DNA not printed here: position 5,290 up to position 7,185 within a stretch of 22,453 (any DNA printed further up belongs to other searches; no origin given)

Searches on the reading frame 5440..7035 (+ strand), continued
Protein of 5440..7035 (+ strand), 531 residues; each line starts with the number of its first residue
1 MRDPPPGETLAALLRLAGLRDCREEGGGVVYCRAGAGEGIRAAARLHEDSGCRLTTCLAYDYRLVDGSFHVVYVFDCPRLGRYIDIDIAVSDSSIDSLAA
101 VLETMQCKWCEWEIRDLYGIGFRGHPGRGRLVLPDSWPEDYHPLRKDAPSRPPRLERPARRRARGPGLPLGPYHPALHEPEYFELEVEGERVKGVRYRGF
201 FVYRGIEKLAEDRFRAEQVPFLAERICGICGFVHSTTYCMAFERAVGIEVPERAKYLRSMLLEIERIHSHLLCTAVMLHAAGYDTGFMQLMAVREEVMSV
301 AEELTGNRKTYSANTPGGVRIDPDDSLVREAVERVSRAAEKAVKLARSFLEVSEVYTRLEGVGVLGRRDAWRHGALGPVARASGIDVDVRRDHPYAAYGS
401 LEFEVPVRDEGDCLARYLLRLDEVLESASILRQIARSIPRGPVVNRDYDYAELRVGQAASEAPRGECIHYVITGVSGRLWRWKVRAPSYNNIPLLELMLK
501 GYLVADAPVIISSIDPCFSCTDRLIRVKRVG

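Call 10: find_encoding_contigs(protein=P0002, flank=10000, max_places=3)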
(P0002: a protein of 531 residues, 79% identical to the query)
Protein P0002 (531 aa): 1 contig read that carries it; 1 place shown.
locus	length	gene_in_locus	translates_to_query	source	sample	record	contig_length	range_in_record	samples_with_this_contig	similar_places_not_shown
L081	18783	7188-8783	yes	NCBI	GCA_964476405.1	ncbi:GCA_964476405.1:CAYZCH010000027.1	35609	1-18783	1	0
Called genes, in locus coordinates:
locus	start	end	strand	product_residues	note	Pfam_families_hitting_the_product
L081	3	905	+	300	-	?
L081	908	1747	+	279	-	PF00146:NADHdh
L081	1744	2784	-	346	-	PF00126:HTH_1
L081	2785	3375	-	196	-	PF02830:V4R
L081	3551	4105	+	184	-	PF12797:Fer4_2 (weak), PF12838:Fer4_7 (weak), PF13247:Fer4_11, PF14697:Fer4_21 (weak), PF25160:LdpA_Fe-S-bd (weak), PF12838:Fer4_7 (weak), PF13187:Fer4_9 (weak), PF00037:Fer4 (weak), +5 more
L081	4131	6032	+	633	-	PF03063:Prismane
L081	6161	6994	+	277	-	PF01656:CbiA, PF02374:ArsA_ATPase, PF10609:ParA, PF13614:AAA_31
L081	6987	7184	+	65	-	PF10133:CooT (weak)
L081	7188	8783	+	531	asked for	PF00329:Complex1_30kDa, PF00374:NiFeSe_Hases, PF00346:Complex1_49kDa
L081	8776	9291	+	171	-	PF12797:Fer4_2 (weak), PF00037:Fer4, PF12837:Fer4_6 (weak), PF13237:Fer4_10, PF14697:Fer4_21 (weak), PF12838:Fer4_7, PF13187:Fer4_9, PF00037:Fer4 (weak), +2 more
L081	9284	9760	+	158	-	PF01058:Oxidored_q6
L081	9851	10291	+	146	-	PF00416:Ribosomal_S13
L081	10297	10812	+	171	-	PF00163:Ribosomal_S4, PF01479:S4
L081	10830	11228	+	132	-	PF00411:Ribosomal_S11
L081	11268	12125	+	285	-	PF01193:RNA_pol_L (weak), PF01000:RNA_pol_A_bac, PF01193:RNA_pol_L (weak)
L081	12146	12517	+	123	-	PF17135:Ribosomal_L18, PF00828:Ribosomal_L27A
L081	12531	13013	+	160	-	PF00572:Ribosomal_L13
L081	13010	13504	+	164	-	PF00380:Ribosomal_S9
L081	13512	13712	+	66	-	PF01194:RNA_pol_N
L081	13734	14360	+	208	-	PF00318:Ribosomal_S2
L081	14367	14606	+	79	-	PF01200:Ribosomal_S28e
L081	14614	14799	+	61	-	PF01246:Ribosomal_L24e, PF06467:zf-FCS (weak)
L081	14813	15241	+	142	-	PF00334:NDK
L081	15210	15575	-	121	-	PF01502:PRA-CH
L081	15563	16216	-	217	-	PF00117:GATase, PF07685:GATase_3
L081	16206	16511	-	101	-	PF01503:PRA-PH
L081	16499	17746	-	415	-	PF00815:Histidinol_dh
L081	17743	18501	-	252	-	PF00977:His_biosynth, PF01207:Dus (faint), PF05690:ThiG (faint), PF03060:NMO (faint)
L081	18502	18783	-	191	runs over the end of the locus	PF00475:IGPD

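Call 11: find_encoding_contigs(protein=P0005, flank=10000, max_places=3)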
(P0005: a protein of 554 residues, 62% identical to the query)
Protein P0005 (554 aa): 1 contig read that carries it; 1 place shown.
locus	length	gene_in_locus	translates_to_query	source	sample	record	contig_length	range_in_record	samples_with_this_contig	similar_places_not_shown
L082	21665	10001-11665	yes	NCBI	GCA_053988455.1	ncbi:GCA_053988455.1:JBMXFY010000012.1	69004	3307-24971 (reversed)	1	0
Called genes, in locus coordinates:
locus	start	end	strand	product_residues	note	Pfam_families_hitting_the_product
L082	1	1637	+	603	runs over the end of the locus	PF00361:Proton_antipo_M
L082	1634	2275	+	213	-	PF00420:Oxidored_q2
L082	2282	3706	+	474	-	PF00361:Proton_antipo_M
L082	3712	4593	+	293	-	PF00146:NADHdh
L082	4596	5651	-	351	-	PF00126:HTH_1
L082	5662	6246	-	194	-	PF02830:V4R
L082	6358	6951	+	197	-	PF12838:Fer4_7 (weak), PF13247:Fer4_11, PF25160:LdpA_Fe-S-bd (weak), PF12797:Fer4_2 (weak), PF12837:Fer4_6 (weak), PF13237:Fer4_10 (weak), PF00037:Fer4 (weak), PF13187:Fer4_9 (weak), +4 more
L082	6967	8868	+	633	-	PF03063:Prismane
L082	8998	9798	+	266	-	PF01656:CbiA, PF02374:ArsA_ATPase, PF10609:ParA, PF13614:AAA_31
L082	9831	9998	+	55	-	PF10133:CooT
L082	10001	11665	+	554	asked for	PF00329:Complex1_30kDa, PF00374:NiFeSe_Hases, PF00346:Complex1_49kDa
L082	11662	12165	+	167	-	PF00037:Fer4 (weak), PF12797:Fer4_2 (weak), PF12837:Fer4_6 (faint), PF13237:Fer4_10, PF14697:Fer4_21, PF12838:Fer4_7, PF13187:Fer4_9, PF00037:Fer4 (weak), +1 more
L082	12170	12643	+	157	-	PF01058:Oxidored_q6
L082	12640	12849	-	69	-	-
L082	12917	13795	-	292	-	-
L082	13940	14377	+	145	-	PF00582:Usp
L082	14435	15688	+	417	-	PF01546:Peptidase_M20, PF07687:M20_dimer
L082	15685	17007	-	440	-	PF00275:EPSP_synthase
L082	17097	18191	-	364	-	PF13641:Glyco_tranf_2_3 (weak)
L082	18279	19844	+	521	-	PF04055:Radical_SAM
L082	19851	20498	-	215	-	PF01022:HTH_5 (weak), PF01047:MarR (faint), PF01978:TrmB (weak), PF02082:Rrf2 (faint), PF09339:HTH_IclR, PF12802:MarR_2, PF12840:HTH_20, PF13412:HTH_24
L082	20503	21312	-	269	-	-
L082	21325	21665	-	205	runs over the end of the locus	PF04893:Yip1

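Call 15: find_homologous_proteins(query=L081:908-1747:+)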
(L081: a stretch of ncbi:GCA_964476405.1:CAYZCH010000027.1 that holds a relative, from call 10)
Query L081:908-1747:+ (279 aa): 6 proteins with E <= 0.001 among 8000 candidates.
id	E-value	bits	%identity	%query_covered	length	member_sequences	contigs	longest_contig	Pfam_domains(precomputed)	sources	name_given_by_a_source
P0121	7.3e-162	555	100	100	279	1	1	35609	PF00146.27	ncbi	-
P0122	6.7e-121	421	79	92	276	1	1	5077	PF00146.27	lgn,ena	-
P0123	2.9e-63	232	53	91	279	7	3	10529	PF00146.27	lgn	-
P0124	3.1e-51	193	49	95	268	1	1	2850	PF00146.27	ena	-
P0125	1.6e-5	43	48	20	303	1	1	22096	PF00146.27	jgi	jgi:formate hydrogenlyase subunit 4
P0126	1.0e-4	40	53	13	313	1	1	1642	PF00146.27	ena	-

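Call 17: find_encoding_contigs(protein=P0122, flank=10000, max_places=5)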
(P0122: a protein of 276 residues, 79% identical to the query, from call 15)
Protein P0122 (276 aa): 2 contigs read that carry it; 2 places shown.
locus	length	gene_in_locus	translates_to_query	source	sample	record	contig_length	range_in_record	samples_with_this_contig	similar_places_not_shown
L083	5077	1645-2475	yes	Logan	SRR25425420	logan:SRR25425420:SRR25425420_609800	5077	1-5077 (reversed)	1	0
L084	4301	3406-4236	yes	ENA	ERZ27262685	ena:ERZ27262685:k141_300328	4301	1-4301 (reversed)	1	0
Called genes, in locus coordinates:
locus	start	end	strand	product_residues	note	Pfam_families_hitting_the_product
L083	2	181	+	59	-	?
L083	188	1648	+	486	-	PF00361:Proton_antipo_M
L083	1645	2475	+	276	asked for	PF00146:NADHdh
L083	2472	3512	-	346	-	PF00126:HTH_1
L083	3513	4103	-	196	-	PF02830:V4R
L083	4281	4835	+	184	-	PF12797:Fer4_2 (weak), PF12838:Fer4_7 (weak), PF13247:Fer4_11, PF14697:Fer4_21 (weak), PF25160:LdpA_Fe-S-bd (weak), PF12838:Fer4_7 (weak), PF13187:Fer4_9 (weak), PF00037:Fer4 (weak), +7 more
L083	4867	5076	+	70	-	?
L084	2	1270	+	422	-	?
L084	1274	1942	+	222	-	PF00420:Oxidored_q2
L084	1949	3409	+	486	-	PF00361:Proton_antipo_M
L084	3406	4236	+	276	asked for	PF00146:NADHdh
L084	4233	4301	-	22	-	?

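Call 18: find_encoding_contigs(protein=P0004, flank=10000, max_places=3)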
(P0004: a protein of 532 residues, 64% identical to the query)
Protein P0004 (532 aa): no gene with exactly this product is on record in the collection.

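Call 19: find_encoding_contigs(protein=P0006, flank=10000, max_places=3)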
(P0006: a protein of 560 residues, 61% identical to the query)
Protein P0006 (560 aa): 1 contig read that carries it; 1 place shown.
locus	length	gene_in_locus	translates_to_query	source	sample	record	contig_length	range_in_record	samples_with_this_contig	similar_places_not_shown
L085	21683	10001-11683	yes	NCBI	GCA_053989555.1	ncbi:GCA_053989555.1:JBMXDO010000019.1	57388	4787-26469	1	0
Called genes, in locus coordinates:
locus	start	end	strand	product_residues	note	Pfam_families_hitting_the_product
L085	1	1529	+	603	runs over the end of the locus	PF00361:Proton_antipo_M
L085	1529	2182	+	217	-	PF00420:Oxidored_q2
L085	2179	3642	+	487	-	PF00361:Proton_antipo_M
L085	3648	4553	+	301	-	PF00146:NADHdh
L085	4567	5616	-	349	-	PF00126:HTH_1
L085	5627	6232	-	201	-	PF02830:V4R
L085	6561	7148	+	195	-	PF12838:Fer4_7 (faint), PF13187:Fer4_9 (faint), PF14697:Fer4_21 (faint), PF25160:LdpA_Fe-S-bd (faint), PF12797:Fer4_2 (faint), PF12837:Fer4_6 (faint), PF13247:Fer4_11, PF00037:Fer4 (weak), +4 more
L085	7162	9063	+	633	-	PF03063:Prismane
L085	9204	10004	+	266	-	PF01656:CbiA, PF02374:ArsA_ATPase, PF10609:ParA (weak), PF13614:AAA_31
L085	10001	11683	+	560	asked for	PF00329:Complex1_30kDa, PF00374:NiFeSe_Hases, PF00346:Complex1_49kDa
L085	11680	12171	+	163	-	PF00037:Fer4, PF12797:Fer4_2 (weak), PF12837:Fer4_6 (weak), PF13187:Fer4_9, PF13237:Fer4_10, PF14697:Fer4_21, PF12838:Fer4_7, PF00037:Fer4 (weak), +1 more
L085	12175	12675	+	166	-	PF01058:Oxidored_q6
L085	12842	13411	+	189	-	-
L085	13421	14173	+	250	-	PF13353:Fer4_12 (weak), PF04055:Radical_SAM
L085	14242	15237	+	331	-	PF01996:F420_ligase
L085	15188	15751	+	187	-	PF01966:HD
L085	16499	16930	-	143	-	PF00582:Usp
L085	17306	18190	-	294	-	-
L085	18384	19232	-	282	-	-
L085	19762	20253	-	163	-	-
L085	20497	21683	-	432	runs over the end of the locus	PF00368:HMG-CoA_red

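Call 24: search_protein_families(library=pfam, proteins=[L084:2-1270:+, L084:1274-1942:+, L084:1949-3409:+, L084:3406-4236:+, L082:183-1637:+], max_evalue=0.001)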
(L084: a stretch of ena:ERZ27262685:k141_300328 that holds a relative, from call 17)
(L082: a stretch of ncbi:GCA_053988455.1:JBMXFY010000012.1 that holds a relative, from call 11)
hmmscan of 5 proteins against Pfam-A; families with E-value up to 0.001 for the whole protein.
L084:2-1270:+ (422 aa): 1 family
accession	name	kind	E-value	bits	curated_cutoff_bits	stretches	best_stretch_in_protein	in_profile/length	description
PF00361.26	Proton_antipo_M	-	2e-16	60.5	21.5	1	38-241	83-286/294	NADH:quinone oxidoreductase/Mrp antiporter, TM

L084:1274-1942:+ (222 aa): 1 family
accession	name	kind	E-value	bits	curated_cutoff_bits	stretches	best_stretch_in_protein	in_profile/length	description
PF00420.29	Oxidored_q2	-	7.8e-10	38.8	26.1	1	136-221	5-94/95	NADH-ubiquinone/plastoquinone oxidoreductase chain 4L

L084:1949-3409:+ (486 aa): 1 family
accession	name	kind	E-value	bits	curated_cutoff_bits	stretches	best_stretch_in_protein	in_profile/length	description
PF00361.26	Proton_antipo_M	-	1.3e-41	143.1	21.5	1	123-420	1-293/294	NADH:quinone oxidoreductase/Mrp antiporter, TM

L084:3406-4236:+ (276 aa): 1 family
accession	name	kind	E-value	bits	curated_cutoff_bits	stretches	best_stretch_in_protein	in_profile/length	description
PF00146.26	NADHdh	-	2.2e-24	86.8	27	1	8-229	6-242/298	NADH dehydrogenase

L082:183-1637:+ (484 aa): 1 family
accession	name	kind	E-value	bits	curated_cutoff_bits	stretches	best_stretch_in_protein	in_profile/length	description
PF00361.26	Proton_antipo_M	-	1e-29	104.1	21.5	1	19-292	3-279/294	NADH:quinone oxidoreductase/Mrp antiporter, TM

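Call 25: search_protein_families(library=ncbifam, proteins=[window:5440-7035:+, L084:1274-1942:+, L084:1949-3409:+, L084:3406-4236:+, L084:2-1270:+], max_evalue=0.00001)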
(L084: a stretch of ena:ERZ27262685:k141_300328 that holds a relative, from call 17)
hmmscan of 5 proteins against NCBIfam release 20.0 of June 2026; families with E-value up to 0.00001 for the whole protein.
window:5440-7035:+ (531 aa): 22 families
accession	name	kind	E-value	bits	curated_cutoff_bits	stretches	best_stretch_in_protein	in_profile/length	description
NF004739.1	PRK06075.1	equivalog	4.8e-87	292.2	360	2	170-450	5-284/384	NADH-quinone oxidoreductase subunit D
TIGR01962.1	NuoD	equivalog_domain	2.4e-74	250.6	459.35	2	169-450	6-286/386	NADH dehydrogenase (quinone) subunit D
NF009808.0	PRK13292.1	equivalog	1.1e-68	231.8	1156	2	76-451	303-692/791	NADH-quinone oxidoreductase subunit B/C/D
NF040602.1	F420_dehyd_FpoD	exception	2.8e-67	227.3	600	1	170-523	12-372/372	F420H2 dehydrogenase subunit FpoD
NF008974.0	PRK12322.1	equivalog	3.3e-65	220.4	522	1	168-518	9-361/366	NADH-quinone oxidoreductase subunit D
NF008728.0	PRK11742.1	equivalog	1.8e-62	211.5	840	2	168-443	217-491/598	NADH-quinone oxidoreductase subunit C/D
NF005649.0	PRK07415.1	equivalog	3.8e-51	174.3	583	2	168-446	13-291/394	NAD(P)H-quinone oxidoreductase subunit H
TIGR03295.1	frhA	equivalog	1.5e-23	83.5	392.5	2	199-280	36-116/412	coenzyme F420 hydrogenase subunit alpha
NF033181.1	NiFeSe_hydrog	equivalog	1.3e-15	57.3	600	1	184-274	19-107/507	nickel-dependent hydrogenase large subunit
NF045518.1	H2_NiFeSe_large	exception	3.4e-13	49.2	780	1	184-273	19-106/485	NiFeSe hydrogenase large subunit HysA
TIGR01961.1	NuoC_fam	subfamily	4.4e-12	46.6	122.45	1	54-149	27-119/122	NADH (or F420H2) dehydrogenase, subunit C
NF005856.0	PRK07785.1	equivalog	1.7e-10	41.2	224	1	66-149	142-223/246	NADH-quinone oxidoreductase subunit C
NF040828.1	sulfhyd_ShyA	equivalog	2.8e-10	39.7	700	1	185-277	19-110/415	NAD(P)-dependent hydrogenase/sulfhydrogenase 2 subunit alpha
NF007778.0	PRK10467.1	equivalog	1.2e-09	37.1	969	1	201-272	36-106/567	hydrogenase 2 large subunit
NF004737.0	PRK06074.2-4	equivalog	1.4e-09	38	144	1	47-147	30-123/150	NADH-quinone oxidoreductase subunit C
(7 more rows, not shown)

L084:1274-1942:+ (222 aa): 1 family
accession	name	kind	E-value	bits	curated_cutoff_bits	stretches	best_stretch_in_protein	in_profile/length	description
NF008556.0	PRK11492.1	equivalog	1.4e-40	139.5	136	1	19-222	8-216/216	hydrogenase 4 membrane subunit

L084:1949-3409:+ (486 aa): 67 families (the best 25 are shown)
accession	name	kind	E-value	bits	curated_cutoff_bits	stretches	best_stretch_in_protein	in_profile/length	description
NF005043.0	PRK06458.1-3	equivalog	2.2e-63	214.9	533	1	10-460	14-464/483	hydrogenase 4 subunit F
NF005045.0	PRK06458.1-5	equivalog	2.5e-59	201.6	543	1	41-432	42-436/484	hydrogenase 4 subunit F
NF005044.0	PRK06458.1-4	equivalog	2e-55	188.7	610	1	49-427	57-440/531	hydrogenase 4 subunit F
NF006427.0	PRK08676.1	equivalog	1e-49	169.8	511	1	44-468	42-468/486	hydrogenase membrane subunit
NF005042.0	PRK06458.1-2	equivalog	3.7e-44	151.5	437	1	61-464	54-431/439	hydrogenase 4 subunit F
NF005041.0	PRK06458.1-1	equivalog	2.8e-41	142.1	951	1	61-426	70-438/526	hydrogenase 4 subunit F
TIGR01770.1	NDH_I_N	subfamily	4.7e-41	141.2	332.6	1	107-421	106-420/472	NADH-quinone oxidoreductase subunit NuoN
NF006240.0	PRK08376.1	subfamily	1.5e-35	123.1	662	1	61-467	86-491/521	putative monovalent cation/H+ antiporter subunit D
NF006241.0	PRK08377.1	equivalog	4.8e-34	118.2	645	1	107-414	115-412/494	NADH dehydrogenase subunit N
TIGR01972.1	NDH_I_M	subfamily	4.5e-33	114.6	263.8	1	94-465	104-464/486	NADH-quinone oxidoreductase subunit M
NF005086.0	PRK06521.1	equivalog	1.7e-31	109.4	667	1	32-413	45-425/669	hydrogenase 4 subunit B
NF004442.0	PRK05777.1-5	equivalog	5.2e-31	108.1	523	1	113-467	116-466/483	NADH-quinone oxidoreductase subunit NuoN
NF004440.0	PRK05777.1-3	equivalog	7.7e-31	107.5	519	1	33-469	40-460/477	NADH-quinone oxidoreductase subunit NuoN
NF005097.0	PRK06525.1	equivalog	3.2e-29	102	430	1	107-467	117-470/480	hydrogenase 4 subunit D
NF009287.0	PRK12647.1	equivalog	8.1e-29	100.7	937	1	107-463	110-463/773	putative monovalent cation/H+ antiporter subunit A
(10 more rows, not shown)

L084:3406-4236:+ (276 aa): 2 families
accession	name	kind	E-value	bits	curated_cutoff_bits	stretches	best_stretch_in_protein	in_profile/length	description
NF004741.0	PRK06076.1-2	equivalog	3.8e-13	49.3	305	1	23-217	43-259/337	NADH-quinone oxidoreductase subunit NuoH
NF004745.0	PRK06076.1-6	equivalog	4.5e-06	26.1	450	0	22-85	35-103/341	NADH-quinone oxidoreductase subunit NuoH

L084:2-1270:+ (422 aa): 37 families (the best 25 are shown)
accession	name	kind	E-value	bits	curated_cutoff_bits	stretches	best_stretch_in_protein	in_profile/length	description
NF006237.0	PRK08375.1-2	equivalog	1.2e-20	74.2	597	1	45-178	202-330/497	putative monovalent cation/H+ antiporter subunit D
NF005086.0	PRK06521.1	equivalog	3.4e-15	55.5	667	1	30-257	203-441/669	hydrogenase 4 subunit B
TIGR01972.1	NDH_I_M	subfamily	1.5e-14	53.6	263.8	1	34-257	204-420/486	NADH-quinone oxidoreductase subunit M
NF005042.0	PRK06458.1-2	equivalog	6.2e-14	52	437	1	42-265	192-402/439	hydrogenase 4 subunit F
NF006418.0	PRK08667.1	equivalog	4.8e-13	48.5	794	1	13-257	179-437/644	hydrogenase membrane subunit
NF009287.0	PRK12647.1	equivalog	9.5e-13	47.5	937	1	43-305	213-477/773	putative monovalent cation/H+ antiporter subunit A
NF006427.0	PRK08676.1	equivalog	2.2e-12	46.7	511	1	33-261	203-430/486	hydrogenase membrane subunit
TIGR01770.1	NDH_I_N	subfamily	6e-12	45.3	332.6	1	42-248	211-420/472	NADH-quinone oxidoreductase subunit NuoN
NF005140.0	PRK06589.1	equivalog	8.5e-12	44.6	470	1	37-246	210-423/489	putative monovalent cation/H+ antiporter subunit D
NF006419.0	PRK08668.1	equivalog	8.5e-12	44.6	617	1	42-195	201-365/613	NADH dehydrogenase subunit M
NF005097.0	PRK06525.1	equivalog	8.2e-11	41.3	430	1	4-266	171-439/480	hydrogenase 4 subunit D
NF004498.0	PRK05846.1-1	equivalog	1.1e-10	40.9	614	1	39-228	223-413/509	NADH-quinone oxidoreductase subunit M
NF005045.0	PRK06458.1-5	equivalog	6.6e-10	38.6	543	1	43-264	217-434/484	hydrogenase 4 subunit F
NF009305.0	PRK12662.1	equivalog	1e-09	37.7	700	1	44-180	216-356/492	putative monovalent cation/H+ antiporter subunit D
NF005043.0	PRK06458.1-3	equivalog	1.6e-09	37.3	533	1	44-259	218-437/483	hydrogenase 4 subunit F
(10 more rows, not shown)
